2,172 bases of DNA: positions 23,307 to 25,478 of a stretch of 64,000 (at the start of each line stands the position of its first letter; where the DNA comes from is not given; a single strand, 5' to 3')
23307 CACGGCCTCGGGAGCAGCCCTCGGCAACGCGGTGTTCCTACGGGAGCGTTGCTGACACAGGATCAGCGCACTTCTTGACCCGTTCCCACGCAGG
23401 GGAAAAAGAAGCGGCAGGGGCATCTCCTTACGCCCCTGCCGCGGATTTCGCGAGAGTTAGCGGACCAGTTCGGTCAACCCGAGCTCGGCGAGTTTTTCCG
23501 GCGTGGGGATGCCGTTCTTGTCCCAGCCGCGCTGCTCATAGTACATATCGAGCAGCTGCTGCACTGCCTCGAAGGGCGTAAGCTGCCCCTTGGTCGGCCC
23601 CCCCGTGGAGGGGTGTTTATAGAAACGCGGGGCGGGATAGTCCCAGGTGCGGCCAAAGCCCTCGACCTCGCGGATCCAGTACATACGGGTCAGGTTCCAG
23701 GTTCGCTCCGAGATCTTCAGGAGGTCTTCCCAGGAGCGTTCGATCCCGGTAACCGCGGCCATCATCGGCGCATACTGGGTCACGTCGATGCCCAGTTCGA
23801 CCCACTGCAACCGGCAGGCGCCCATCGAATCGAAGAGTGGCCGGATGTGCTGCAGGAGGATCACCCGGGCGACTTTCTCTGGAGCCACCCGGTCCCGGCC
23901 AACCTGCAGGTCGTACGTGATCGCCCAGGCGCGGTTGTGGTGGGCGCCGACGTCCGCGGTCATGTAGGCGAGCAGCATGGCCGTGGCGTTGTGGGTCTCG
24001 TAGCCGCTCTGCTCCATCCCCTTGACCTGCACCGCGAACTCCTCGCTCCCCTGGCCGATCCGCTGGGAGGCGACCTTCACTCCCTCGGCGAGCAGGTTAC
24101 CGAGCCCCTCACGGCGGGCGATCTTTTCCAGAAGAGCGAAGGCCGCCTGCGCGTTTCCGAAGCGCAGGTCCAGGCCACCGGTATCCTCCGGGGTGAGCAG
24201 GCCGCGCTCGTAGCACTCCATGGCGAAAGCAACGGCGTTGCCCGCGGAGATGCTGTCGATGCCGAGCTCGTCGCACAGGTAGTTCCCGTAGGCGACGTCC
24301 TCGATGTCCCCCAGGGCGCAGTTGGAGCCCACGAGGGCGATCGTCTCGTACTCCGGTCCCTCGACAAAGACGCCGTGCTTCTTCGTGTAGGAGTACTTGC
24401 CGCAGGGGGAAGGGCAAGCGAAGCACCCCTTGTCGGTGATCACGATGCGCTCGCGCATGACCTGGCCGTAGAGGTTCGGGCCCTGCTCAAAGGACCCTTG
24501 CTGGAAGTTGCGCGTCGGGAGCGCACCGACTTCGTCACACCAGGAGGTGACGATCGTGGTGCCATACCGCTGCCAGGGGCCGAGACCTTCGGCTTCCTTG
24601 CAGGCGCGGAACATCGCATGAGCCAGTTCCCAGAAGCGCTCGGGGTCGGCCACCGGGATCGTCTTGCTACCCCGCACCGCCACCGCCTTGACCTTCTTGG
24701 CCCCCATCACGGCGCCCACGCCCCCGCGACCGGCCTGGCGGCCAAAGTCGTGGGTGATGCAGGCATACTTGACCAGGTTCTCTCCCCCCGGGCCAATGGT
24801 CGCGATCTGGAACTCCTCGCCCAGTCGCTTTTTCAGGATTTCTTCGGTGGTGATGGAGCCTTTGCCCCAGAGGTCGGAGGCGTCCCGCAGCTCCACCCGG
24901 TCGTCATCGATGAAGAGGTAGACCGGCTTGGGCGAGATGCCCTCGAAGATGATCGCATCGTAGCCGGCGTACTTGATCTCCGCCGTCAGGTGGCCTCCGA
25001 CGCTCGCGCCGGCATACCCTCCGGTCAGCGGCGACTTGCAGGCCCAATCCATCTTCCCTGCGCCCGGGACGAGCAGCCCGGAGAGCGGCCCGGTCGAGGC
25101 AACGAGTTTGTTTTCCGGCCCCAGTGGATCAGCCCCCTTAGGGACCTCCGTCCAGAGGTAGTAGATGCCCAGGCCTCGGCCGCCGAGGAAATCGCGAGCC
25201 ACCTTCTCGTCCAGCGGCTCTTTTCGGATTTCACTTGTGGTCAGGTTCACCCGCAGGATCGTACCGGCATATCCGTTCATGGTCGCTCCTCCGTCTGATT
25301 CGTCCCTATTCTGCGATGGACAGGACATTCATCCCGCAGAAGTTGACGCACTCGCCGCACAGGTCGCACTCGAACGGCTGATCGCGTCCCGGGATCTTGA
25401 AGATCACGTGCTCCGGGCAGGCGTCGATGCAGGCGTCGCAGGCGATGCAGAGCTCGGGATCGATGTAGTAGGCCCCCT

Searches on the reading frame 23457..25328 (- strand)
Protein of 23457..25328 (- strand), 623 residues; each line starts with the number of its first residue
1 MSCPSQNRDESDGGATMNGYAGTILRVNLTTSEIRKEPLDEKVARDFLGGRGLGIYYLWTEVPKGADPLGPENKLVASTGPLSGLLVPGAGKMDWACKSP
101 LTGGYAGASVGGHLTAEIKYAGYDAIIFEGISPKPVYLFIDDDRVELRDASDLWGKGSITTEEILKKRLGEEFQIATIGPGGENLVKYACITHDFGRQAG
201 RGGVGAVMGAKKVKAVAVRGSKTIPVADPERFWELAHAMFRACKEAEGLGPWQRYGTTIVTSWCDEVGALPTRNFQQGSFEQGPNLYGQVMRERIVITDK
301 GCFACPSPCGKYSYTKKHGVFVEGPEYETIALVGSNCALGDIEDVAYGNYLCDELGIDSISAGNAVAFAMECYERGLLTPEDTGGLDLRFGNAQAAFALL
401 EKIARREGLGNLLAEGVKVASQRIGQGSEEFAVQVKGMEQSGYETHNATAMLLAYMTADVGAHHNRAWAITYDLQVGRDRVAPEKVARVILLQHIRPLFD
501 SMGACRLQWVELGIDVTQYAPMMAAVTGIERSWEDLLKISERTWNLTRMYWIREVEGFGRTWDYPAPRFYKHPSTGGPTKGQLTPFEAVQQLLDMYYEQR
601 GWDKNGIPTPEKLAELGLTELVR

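Call 12: search_protein_families(library=ncbifam, proteins=[window:23457-25328:-])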
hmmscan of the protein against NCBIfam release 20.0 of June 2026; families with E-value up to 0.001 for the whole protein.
window:23457-25328:- (623 aa): 2 families
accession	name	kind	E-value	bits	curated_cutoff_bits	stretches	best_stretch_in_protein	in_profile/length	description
NF007354.0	PRK09849.1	equivalog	5.1e-75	253.4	868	2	16-241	4-228/703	aldehyde ferredoxin oxidoreductase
NF040818.1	GAPOR_Arch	equivalog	8.2e-13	47.5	1300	1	23-147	4-125/654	glyceraldehyde-3-phosphate:ferredoxin oxidoreductase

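Call 23: find_encoding_contigs(protein=window:23457-25328:-, flank=10000, max_places=2)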
Protein window:23457-25328:- (623 aa): no gene with exactly this product is on record in the collection.
